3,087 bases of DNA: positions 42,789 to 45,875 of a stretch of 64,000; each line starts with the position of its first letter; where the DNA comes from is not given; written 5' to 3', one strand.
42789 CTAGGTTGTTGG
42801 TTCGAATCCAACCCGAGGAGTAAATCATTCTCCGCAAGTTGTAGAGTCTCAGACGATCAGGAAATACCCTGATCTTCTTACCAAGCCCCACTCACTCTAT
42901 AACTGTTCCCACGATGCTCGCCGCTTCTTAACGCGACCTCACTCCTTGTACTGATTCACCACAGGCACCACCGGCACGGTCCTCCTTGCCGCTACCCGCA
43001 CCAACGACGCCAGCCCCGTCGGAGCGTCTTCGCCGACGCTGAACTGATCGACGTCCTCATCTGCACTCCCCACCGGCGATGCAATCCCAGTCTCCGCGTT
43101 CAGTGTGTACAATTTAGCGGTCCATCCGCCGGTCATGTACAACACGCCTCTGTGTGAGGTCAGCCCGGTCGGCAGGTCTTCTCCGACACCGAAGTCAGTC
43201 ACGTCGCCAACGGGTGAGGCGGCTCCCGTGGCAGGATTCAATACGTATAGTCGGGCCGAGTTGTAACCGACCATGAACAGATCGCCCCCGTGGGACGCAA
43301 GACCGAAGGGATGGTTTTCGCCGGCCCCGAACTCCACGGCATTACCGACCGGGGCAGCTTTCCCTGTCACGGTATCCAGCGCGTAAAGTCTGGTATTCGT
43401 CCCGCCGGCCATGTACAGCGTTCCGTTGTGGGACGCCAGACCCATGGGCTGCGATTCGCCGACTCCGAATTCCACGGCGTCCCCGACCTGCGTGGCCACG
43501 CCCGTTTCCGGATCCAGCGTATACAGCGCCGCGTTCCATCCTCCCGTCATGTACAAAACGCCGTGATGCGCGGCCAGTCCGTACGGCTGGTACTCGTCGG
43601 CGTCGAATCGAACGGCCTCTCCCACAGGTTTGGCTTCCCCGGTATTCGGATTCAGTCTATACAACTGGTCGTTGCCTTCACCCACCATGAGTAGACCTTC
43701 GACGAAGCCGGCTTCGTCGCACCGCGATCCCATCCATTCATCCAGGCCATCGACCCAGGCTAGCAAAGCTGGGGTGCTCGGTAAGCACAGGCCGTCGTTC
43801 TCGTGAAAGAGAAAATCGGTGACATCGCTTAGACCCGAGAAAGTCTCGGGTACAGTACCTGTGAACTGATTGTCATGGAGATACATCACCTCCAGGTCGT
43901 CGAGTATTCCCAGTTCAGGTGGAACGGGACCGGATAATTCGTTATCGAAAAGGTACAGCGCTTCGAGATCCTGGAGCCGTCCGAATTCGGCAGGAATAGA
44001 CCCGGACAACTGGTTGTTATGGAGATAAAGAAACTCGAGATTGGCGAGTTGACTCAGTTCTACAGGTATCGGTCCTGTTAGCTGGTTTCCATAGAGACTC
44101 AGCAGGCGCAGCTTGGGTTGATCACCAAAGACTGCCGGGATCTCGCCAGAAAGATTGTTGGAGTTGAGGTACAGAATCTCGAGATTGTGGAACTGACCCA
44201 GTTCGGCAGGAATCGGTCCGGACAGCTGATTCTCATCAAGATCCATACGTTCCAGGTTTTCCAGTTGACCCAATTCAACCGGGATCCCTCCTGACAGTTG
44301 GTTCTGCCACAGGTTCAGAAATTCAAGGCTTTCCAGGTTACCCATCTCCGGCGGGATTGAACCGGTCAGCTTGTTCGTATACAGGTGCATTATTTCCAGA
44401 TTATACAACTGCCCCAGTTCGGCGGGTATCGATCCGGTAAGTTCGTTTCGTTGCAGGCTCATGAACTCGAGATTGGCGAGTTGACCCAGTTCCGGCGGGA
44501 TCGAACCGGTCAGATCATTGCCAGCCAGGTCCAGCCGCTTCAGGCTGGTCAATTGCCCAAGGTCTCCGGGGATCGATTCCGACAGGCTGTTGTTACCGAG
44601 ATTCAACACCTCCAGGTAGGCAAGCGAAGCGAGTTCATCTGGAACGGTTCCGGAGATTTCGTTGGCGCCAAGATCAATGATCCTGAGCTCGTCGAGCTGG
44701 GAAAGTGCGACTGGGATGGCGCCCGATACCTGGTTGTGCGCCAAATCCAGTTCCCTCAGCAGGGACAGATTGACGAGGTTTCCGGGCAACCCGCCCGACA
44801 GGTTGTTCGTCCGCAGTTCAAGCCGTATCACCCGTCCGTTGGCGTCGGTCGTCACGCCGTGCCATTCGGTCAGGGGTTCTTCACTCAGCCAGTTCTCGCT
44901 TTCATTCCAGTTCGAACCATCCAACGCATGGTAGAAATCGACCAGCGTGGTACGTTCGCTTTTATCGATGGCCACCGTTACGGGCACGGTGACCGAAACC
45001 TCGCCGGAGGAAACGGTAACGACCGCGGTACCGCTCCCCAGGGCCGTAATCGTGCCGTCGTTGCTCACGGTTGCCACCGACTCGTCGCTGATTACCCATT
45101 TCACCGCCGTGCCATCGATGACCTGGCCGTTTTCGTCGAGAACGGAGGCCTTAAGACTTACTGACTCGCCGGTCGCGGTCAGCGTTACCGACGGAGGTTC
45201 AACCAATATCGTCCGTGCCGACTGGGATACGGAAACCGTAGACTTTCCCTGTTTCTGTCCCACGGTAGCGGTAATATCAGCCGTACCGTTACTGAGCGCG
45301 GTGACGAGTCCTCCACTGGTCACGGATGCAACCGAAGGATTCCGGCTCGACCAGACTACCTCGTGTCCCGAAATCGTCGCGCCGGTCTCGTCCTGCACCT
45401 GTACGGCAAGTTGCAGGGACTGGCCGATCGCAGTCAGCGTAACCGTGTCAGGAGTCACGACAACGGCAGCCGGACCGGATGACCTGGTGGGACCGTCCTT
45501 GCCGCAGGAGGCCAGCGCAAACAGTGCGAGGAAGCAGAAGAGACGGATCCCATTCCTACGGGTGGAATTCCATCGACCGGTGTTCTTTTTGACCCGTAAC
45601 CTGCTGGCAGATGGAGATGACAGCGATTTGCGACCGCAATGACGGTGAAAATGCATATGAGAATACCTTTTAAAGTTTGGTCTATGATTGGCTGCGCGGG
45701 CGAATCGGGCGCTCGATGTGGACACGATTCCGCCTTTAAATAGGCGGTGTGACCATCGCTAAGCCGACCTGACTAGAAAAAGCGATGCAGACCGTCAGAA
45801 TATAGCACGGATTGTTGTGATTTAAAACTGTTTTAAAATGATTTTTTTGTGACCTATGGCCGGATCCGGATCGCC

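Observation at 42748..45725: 928-aa lipoprotein combining Big_2 Ig-like domains, plant-receptor-type LRRs (LSGxIP) and an unclassified 46-aa repeat array, immediately downstream of tRNA-Asn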

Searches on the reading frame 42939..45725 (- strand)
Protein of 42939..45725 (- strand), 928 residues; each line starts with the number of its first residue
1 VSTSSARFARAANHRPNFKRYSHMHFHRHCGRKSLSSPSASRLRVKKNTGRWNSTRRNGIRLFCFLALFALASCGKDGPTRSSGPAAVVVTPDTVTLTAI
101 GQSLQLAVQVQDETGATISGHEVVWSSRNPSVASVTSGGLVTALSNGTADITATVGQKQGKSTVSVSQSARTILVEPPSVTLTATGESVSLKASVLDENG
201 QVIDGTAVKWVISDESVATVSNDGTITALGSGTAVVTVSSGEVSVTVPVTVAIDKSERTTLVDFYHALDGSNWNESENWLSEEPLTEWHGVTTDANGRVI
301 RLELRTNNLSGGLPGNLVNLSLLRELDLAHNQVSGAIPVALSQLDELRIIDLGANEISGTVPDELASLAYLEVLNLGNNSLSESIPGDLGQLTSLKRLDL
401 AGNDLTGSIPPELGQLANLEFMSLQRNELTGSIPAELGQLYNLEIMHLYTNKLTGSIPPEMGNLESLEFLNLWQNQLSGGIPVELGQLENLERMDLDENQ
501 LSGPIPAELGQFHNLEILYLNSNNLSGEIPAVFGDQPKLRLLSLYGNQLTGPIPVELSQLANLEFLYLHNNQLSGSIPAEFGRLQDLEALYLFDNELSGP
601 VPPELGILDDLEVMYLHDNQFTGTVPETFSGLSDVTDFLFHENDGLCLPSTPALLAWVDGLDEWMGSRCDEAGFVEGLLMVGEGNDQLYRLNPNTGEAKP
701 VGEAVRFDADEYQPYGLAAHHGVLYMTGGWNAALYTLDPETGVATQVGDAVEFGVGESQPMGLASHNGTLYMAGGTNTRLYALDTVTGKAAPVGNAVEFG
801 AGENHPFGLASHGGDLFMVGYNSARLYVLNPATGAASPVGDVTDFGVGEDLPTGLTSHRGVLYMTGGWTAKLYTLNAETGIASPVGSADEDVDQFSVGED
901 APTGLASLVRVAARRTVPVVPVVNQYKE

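Call 3: search_protein_families(library=pfam, proteins=[window:42939-45725:-], max_evalue=0.1)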
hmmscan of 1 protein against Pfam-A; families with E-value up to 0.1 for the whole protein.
window:42939-45725:- (928 aa): 17 families
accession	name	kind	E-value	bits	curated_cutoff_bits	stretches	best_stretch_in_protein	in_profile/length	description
PF00560.39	LRR_1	-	2.4e-45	143.1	20.6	4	562-584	1-23/23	Leucine Rich Repeat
PF13855.12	LRR_8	-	2.4e-33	114.1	27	7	346-405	2-61/61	Leucine rich repeat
PF12799.13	LRR_4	-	3.7e-31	106.9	27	6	371-406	3-40/44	Leucine Rich repeats (2 copies)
PF23598.1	LRR_14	-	1.1e-24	87.3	40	3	389-522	43-176/353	Leucine-rich repeat region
PF02368.24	Big_2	-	1e-19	70.7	22.8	2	88-164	5-77/79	Bacterial Ig-like domain (group 2)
PF22359.2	Big-like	-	3.1e-10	40.6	27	2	123-167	3-47/48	Bacterial Ig-like domain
PF14339.12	DUF4394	-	2.1e-07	31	29.6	0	722-750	38-65/230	Domain of unknown function (DUF4394)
PF13964.12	Kelch_6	-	8.6e-07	29.2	25.3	0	761-790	5-40/50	Kelch motif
PF02369.22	Big_1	-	1.8e-06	28.4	34.9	2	187-264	17-92/93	Bacterial Ig-like domain (group 1)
PF23211.1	LRR_LRWD1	-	1.6e-05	25.2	28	1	482-548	35-97/190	Leucine-rich repeat and WD repeat-containing protein 1, LRR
PF25019.1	LRR_R13L1-DRL21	-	1.7e-05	25.2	27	0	342-401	69-125/127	R13L1/DRL21 LRRs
PF24141.1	LRR_ComC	-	2.3e-05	24.7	27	0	543-629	196-276/288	EGF-like domain-containing protein ComC LRR domain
PF21461.3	HL_N-beta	-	2.6e-05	24.3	27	1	209-251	15-57/57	Hyaluronate lyase, N-terminal beta-sheet domain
PF24758.1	LRR_At5g56370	-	0.0011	19.2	27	0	463-548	12-97/227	FBD-associated F-box protein At5g56370, LRR repeats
PF13280.12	WYL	-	0.003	17.9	21.8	0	759-786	34-65/70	WYL domain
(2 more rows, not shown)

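Call 4: search_protein_families(library=ncbifam, proteins=[window:42939-45725:-], max_evalue=0.1)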
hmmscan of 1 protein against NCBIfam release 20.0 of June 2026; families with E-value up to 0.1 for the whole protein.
window:42939-45725:- (928 aa): 4 families
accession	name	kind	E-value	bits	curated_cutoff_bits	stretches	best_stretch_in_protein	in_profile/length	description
NF041381.1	XopAC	subfamily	2.6e-32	112.1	450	3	298-436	67-202/451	XopAC/AvrAC family type III secretion system effector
NF047464.1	FibnectbindLIC11051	equivalog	5.8e-30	104.4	1000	3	441-599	488-641/685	LIC_11051 family fibronectin-binding protein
NF041400.1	XopAE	equivalog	3.9e-29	101.9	600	2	302-450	48-194/478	type III secretion system effector XopAE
NF041351.1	XopL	equivalog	9.1e-15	54.3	500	2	408-571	88-257/497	type III secretion system leucine-rich repeat domain-containing effector XopL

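Call 31: find_related_loci(query=window:42942-45656:-, collection=genome_contigs, flank=10000)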
Query window:42942-45656:- (905 aa) in genome_contigs; peptide patterns used: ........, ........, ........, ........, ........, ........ (x = any residue, [..] = any of these).
52 stretches matched a pattern; 1 encode a relative of the query (tblastn E <= 1e-3); 1 distinct loci.
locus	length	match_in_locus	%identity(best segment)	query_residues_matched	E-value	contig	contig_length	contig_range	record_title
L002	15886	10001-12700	77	1-905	0e+0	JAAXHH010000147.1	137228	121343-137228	MAG: Candidatus Latescibacterota bacterium isolate Plut_88884 unfiltered_Plut_88884_genomic_contig_128920, whole genome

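Call 35: search_protein_families(library=pfam, proteins=[L002:7326-9989:+, L002:9986-12703:+, L002:12749-15676:-, L002:1163-2812:+], max_evalue=0.001)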
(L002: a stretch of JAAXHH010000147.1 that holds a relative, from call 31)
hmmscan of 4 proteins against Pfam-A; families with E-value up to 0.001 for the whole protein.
L002:7326-9989:+ (887 aa): 12 families
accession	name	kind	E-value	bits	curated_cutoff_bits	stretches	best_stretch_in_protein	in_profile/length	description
PF00560.39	LRR_1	-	1.1e-40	129.3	20.6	0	475-497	1-23/23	Leucine Rich Repeat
PF13855.12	LRR_8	-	3.8e-32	110.3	27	7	379-438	2-61/61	Leucine rich repeat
PF12799.13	LRR_4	-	6.3e-31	106.1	27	4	474-510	1-36/44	Leucine Rich repeats (2 copies)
PF23598.1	LRR_14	-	4.6e-24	85.3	40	2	283-507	25-248/353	Leucine-rich repeat region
PF02368.24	Big_2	-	1.1e-23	83.3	22.8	2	73-151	5-79/79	Bacterial Ig-like domain (group 2)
PF14339.12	DUF4394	-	1.7e-09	37.8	29.6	0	681-711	36-65/230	Domain of unknown function (DUF4394)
PF22359.2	Big-like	-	6.9e-08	33.1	27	1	108-152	3-47/48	Bacterial Ig-like domain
PF13964.12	Kelch_6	-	3.8e-07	30.3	25.3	0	676-710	5-45/50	Kelch motif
PF24758.1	LRR_At5g56370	-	4.7e-06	26.9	27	0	459-533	22-97/227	FBD-associated F-box protein At5g56370, LRR repeats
PF24141.1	LRR_ComC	-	0.00047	20.3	27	0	349-419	207-273/288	EGF-like domain-containing protein ComC LRR domain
PF01344.31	Kelch_1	-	0.00054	19.9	20.1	0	676-693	5-22/46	Kelch motif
PF13280.12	WYL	-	0.00094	19.6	21.8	0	720-747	34-65/70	WYL domain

L002:9986-12703:+ (905 aa): 13 families
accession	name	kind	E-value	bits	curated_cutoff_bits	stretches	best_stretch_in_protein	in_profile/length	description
PF00560.39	LRR_1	-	9.2e-43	135.4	20.6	0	588-609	2-23/23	Leucine Rich Repeat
PF13855.12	LRR_8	-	3e-34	117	27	4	467-526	2-61/61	Leucine rich repeat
PF12799.13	LRR_4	-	1.9e-27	95.1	27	4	347-382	2-35/44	Leucine Rich repeats (2 copies)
PF23598.1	LRR_14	-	3.7e-27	95.4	40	3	482-618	62-197/353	Leucine-rich repeat region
PF02368.24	Big_2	-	2.6e-22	79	22.8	2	65-143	5-79/79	Bacterial Ig-like domain (group 2)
PF22359.2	Big-like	-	3.6e-12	46.8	27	1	102-144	5-47/48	Bacterial Ig-like domain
PF14339.12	DUF4394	-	5.5e-09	36.1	29.6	0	743-772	36-64/230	Domain of unknown function (DUF4394)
PF02369.22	Big_1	-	1.2e-07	32.1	34.9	1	163-234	16-85/93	Bacterial Ig-like domain (group 1)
PF24141.1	LRR_ComC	-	7.6e-07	29.5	27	0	306-387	198-273/288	EGF-like domain-containing protein ComC LRR domain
PF13964.12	Kelch_6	-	8.5e-07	29.2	25.3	0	692-727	5-46/50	Kelch motif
PF25019.1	LRR_R13L1-DRL21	-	1.4e-06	28.7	27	0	319-378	69-125/127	R13L1/DRL21 LRRs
PF24758.1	LRR_At5g56370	-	8.1e-06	26.1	27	0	299-380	12-96/227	FBD-associated F-box protein At5g56370, LRR repeats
PF14580.12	LRR_9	-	0.00039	20.5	30.5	0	296-406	17-125/175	Leucine-rich repeat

L002:12749-15676:- (975 aa): 8 families
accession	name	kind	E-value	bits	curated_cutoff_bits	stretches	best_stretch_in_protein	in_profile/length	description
PF00580.27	UvrD-helicase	-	8.2e-44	150.7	23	1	211-657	1-270/271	UvrD/REP helicase N-terminal domain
PF13245.12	AAA_19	-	2.4e-17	63.8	25.1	1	215-642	1-133/134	AAA domain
PF13361.12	UvrD_C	-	3.2e-13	50.3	25.6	1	757-834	283-345/350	UvrD-like helicase C-terminal domain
PF01396.24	Zn_ribbon_Top1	-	5.9e-11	42.4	32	1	929-964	2-37/39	Topoisomerase DNA binding C4 zinc finger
PF13538.12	UvrD_C_2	-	6e-09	36.1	27.4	1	808-835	24-52/52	UvrD-like helicase C-terminal domain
PF12462.13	Helicase_IV_N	-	5.4e-08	33.4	24.5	1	27-145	12-132/163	DNA helicase IV / RNA helicase N terminal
PF13604.12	AAA_30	-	3.5e-05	24.1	27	0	211-296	2-77/191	AAA domain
PF01443.25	Viral_helicase1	-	0.00045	20.5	21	0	589-685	50-141/228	Viral superfamily 1 RNA helicase core domain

L002:1163-2812:+ (549 aa): 7 families
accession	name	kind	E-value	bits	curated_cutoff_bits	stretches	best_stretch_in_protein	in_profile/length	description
PF07719.23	TPR_2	-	1.5e-06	28.3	27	0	466-486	5-25/34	Tetratricopeptide repeat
PF07721.20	TPR_4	-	5.8e-05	23.8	27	0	464-486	3-25/26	Tetratricopeptide repeat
PF13181.12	TPR_8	-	0.0002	21.7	25.7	0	466-486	5-25/34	Tetratricopeptide repeat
PF00515.34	TPR_1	-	0.00021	21.4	27.8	0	468-486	7-25/34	Tetratricopeptide repeat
PF13432.12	TPR_16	-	0.0003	21.6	32.7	0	468-487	37-56/65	Tetratricopeptide repeat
PF13176.12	TPR_7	-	0.0003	21.1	27.9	0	466-493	3-32/36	Tetratricopeptide repeat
PF13428.12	TPR_14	-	0.00051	20.9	23.5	0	466-487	5-26/44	Tetratricopeptide repeat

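Call 45: list_cluster_members(proteins=[window:42942-45656:-, L002:9986-12703:+, L002:7326-9989:+, P0008, P0017, P0018, P0024, P0002, P0003])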
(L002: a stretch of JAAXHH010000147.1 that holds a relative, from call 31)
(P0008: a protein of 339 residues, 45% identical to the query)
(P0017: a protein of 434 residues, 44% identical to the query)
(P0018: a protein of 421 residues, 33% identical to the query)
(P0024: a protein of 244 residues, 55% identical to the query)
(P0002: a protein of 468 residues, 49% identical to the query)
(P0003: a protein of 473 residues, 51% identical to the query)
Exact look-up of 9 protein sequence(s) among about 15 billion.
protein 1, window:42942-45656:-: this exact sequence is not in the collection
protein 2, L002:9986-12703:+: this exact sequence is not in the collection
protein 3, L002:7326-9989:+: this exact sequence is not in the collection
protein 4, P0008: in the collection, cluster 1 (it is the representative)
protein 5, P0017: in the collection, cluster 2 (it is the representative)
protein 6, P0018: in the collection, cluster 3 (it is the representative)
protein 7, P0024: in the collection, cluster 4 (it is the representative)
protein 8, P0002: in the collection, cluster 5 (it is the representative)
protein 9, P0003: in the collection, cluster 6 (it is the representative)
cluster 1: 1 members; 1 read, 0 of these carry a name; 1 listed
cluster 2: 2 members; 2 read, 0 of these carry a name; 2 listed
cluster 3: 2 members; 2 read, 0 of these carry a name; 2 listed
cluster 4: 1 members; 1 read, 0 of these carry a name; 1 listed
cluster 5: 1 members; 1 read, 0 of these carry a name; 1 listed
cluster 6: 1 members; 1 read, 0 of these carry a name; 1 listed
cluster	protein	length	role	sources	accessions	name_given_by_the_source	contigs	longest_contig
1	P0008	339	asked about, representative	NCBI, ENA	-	-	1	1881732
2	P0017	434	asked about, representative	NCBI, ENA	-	-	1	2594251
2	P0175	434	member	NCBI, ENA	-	-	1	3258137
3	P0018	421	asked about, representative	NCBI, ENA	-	-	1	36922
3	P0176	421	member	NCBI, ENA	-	-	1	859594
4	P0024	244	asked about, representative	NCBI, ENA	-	-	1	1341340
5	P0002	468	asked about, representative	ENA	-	-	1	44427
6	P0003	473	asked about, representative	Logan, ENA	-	-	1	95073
